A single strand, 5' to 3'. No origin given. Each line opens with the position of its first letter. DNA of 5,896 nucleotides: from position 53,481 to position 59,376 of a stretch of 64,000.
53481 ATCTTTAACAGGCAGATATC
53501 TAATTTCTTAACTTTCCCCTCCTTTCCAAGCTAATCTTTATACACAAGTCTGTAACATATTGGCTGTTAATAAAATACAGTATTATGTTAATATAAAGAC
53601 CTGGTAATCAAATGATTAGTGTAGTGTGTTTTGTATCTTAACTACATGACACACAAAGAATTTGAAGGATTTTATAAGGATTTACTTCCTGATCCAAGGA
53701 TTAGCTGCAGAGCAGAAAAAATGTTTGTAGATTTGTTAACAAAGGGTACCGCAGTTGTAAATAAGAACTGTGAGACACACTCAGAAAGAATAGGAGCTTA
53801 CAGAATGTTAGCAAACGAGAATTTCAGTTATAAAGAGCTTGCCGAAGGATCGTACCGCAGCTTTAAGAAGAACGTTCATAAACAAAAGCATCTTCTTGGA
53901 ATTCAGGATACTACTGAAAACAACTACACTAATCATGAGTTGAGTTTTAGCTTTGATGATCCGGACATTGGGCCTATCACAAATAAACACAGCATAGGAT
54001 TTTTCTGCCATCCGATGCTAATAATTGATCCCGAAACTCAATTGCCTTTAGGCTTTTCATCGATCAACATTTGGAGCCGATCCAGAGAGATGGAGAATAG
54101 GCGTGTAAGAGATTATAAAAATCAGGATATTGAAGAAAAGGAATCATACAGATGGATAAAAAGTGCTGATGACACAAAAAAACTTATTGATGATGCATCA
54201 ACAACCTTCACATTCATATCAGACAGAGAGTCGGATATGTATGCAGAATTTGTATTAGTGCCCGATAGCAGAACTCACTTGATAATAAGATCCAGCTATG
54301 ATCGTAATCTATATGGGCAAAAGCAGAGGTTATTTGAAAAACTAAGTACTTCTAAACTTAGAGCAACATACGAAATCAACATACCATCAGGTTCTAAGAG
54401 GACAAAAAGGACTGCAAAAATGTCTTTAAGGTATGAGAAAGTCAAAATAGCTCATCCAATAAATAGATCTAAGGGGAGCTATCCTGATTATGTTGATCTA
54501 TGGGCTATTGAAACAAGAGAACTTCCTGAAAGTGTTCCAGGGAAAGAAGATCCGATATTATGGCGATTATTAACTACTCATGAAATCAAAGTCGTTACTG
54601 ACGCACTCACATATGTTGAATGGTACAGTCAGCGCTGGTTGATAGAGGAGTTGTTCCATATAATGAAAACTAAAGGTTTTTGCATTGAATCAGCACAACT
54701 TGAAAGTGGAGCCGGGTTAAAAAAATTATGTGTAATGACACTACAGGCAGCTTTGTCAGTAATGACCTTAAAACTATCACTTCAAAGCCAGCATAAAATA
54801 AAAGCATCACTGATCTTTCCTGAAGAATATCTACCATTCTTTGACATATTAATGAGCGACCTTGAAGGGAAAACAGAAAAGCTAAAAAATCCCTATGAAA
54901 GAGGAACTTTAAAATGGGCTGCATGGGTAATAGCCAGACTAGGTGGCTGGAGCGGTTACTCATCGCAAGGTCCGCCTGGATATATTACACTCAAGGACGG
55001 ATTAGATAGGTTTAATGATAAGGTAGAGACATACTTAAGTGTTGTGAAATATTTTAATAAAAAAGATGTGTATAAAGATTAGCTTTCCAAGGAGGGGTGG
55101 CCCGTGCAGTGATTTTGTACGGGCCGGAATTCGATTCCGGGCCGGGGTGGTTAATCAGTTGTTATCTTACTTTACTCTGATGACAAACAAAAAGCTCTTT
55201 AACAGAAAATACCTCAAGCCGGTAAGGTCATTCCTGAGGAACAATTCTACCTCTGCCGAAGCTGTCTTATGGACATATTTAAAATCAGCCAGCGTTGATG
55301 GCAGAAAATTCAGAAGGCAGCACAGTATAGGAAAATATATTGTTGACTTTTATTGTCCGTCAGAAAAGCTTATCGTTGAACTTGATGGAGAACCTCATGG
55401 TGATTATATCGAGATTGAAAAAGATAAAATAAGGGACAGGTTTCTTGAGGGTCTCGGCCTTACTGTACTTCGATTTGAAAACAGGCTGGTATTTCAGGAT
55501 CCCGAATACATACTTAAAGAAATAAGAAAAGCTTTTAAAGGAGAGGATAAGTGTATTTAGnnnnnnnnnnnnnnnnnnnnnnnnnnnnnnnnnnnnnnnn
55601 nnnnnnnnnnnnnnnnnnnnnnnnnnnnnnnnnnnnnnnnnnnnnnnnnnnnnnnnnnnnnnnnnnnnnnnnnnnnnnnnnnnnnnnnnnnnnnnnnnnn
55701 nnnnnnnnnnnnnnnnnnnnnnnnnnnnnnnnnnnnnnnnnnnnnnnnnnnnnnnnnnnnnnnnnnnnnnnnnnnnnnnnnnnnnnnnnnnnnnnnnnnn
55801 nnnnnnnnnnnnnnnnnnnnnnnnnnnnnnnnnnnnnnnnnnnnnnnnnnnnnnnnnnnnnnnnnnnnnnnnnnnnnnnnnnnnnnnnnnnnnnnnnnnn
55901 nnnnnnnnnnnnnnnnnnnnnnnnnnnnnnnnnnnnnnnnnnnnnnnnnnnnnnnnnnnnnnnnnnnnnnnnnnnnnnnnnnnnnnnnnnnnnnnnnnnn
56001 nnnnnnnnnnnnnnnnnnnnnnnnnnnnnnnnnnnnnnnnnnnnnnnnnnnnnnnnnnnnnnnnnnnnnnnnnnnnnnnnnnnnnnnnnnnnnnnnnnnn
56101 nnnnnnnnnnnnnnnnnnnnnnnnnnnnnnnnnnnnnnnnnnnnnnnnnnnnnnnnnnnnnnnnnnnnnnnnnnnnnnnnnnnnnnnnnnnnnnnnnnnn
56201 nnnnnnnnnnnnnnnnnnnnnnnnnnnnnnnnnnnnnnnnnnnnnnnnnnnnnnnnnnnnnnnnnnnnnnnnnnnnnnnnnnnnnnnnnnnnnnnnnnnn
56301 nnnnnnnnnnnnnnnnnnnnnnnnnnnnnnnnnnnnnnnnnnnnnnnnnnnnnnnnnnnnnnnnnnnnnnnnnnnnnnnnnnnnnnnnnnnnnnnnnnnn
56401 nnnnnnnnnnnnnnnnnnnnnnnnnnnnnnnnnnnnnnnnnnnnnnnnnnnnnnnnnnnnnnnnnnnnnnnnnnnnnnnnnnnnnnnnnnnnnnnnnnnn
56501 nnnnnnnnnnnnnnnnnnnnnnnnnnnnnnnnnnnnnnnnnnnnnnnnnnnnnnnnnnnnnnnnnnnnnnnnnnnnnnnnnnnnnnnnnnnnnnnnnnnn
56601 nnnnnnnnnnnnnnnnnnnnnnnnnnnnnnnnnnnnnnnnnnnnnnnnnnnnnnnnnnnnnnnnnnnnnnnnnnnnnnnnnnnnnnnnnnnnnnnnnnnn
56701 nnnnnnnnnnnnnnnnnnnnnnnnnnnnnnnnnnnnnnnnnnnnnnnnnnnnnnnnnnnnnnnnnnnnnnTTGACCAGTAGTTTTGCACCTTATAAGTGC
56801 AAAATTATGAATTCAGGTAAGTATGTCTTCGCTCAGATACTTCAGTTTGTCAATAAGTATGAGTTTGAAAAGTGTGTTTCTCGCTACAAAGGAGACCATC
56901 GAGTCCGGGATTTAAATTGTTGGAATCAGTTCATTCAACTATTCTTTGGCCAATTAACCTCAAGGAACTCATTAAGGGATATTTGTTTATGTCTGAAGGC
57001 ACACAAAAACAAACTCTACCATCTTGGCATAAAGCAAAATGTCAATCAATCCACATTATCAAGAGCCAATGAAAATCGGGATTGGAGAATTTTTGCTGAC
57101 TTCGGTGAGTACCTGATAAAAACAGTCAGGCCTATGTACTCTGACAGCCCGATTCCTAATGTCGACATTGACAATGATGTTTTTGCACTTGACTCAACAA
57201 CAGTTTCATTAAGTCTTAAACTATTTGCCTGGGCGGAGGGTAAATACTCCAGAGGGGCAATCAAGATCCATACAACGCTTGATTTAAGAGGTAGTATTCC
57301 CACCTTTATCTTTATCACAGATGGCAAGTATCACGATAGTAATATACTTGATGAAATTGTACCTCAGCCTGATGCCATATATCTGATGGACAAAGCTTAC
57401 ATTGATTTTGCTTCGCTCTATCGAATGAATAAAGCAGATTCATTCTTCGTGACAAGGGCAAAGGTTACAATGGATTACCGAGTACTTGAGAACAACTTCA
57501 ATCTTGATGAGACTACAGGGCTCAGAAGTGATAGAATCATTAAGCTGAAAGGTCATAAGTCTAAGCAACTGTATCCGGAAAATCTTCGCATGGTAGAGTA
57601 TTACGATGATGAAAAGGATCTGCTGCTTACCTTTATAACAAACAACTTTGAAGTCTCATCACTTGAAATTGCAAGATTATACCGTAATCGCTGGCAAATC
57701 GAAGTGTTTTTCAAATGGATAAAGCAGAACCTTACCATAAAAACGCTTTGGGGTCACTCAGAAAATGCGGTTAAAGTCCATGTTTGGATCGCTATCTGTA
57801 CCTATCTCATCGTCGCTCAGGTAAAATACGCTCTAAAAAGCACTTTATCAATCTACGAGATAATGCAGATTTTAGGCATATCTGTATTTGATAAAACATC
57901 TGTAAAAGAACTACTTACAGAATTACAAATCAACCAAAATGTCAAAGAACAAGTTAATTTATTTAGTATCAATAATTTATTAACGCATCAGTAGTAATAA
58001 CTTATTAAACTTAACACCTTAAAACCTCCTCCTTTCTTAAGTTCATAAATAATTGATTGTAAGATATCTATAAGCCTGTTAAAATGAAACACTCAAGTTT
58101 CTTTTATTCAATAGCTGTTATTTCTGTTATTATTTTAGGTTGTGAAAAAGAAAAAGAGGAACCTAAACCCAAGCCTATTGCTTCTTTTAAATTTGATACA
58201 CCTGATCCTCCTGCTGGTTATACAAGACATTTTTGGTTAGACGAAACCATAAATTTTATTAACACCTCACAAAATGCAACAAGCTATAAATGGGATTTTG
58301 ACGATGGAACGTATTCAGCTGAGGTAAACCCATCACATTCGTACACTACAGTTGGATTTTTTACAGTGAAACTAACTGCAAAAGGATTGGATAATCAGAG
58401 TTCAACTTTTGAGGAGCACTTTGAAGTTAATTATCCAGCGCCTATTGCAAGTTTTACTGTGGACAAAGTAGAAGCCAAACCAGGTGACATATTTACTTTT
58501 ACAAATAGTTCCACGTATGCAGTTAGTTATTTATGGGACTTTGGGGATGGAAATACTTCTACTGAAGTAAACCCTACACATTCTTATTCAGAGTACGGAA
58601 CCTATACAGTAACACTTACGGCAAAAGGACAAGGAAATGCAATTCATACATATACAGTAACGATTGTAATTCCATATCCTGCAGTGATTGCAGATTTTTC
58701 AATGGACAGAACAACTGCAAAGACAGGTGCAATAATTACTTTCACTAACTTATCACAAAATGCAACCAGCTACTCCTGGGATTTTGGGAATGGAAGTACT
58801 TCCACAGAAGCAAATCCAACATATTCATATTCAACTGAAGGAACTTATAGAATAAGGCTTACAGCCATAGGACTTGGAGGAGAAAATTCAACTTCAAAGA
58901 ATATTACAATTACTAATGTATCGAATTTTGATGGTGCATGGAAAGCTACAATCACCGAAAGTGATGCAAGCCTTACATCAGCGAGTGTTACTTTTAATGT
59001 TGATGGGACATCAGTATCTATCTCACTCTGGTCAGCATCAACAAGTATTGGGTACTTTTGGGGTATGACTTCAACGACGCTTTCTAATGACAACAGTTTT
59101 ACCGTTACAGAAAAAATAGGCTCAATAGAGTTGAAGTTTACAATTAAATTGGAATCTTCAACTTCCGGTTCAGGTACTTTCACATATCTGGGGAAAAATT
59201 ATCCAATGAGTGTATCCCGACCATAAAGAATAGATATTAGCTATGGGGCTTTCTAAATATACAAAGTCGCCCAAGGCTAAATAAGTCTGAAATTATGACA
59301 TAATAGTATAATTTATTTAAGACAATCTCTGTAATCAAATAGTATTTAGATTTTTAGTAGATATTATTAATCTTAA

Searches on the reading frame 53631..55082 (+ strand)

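Call 41: search_protein_families(library=pfam, proteins=[window:53631-55082:+], max_evalue=0.00001)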
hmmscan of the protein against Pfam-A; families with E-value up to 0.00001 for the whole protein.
window:53631-55082:+ (483 aa): 1 family
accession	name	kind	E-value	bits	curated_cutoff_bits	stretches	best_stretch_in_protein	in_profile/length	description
PF01609.27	DDE_Tnp_1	-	4.7e-07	30.2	23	1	258-371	118-195/200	Transposase DDE domain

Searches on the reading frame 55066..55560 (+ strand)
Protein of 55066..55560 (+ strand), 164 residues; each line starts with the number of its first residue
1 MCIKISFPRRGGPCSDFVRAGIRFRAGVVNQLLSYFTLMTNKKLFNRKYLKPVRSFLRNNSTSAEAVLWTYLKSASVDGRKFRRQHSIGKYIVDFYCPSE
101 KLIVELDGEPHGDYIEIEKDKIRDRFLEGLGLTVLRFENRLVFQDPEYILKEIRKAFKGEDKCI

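Call 41: search_protein_families(library=pfam, proteins=[window:55066-55560:+], max_evalue=0.00001)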
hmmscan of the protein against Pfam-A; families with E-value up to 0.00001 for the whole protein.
window:55066-55560:+ (164 aa): 2 families
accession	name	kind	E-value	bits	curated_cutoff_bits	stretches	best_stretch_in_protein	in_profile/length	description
PF04480.18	DUF559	-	8.1e-32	109.8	20.6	1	56-156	9-107/109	Protein of unknown function (DUF559)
PF18741.7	MTES_1575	-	1.4e-06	28.7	38.2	1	79-156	13-95/96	REase_MTES_1575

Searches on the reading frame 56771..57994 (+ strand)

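Call 41: search_protein_families(library=pfam, proteins=[window:56771-57994:+], max_evalue=0.00001)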
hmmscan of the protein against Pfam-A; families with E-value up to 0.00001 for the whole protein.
window:56771-57994:+ (407 aa): 2 families
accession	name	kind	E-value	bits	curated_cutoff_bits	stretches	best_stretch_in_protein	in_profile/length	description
PF14294.11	DUF4372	-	2.9e-33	114.3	25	1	16-88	2-74/74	Domain of unknown function (DUF4372)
PF01609.27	DDE_Tnp_1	-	3.8e-23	82.7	23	1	136-347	5-200/200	Transposase DDE domain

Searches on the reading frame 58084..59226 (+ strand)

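Call 41: search_protein_families(library=pfam, proteins=[window:58084-59226:+], max_evalue=0.00001)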
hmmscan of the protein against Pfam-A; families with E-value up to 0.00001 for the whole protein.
window:58084-59226:+ (380 aa): 2 families
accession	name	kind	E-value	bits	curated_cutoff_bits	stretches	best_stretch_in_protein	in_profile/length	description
PF18911.6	PKD_4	-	1.9e-38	130.8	27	3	119-194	3-83/85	PKD domain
PF00801.26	PKD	-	6.5e-32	109.8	23.5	3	131-188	11-73/80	PKD domain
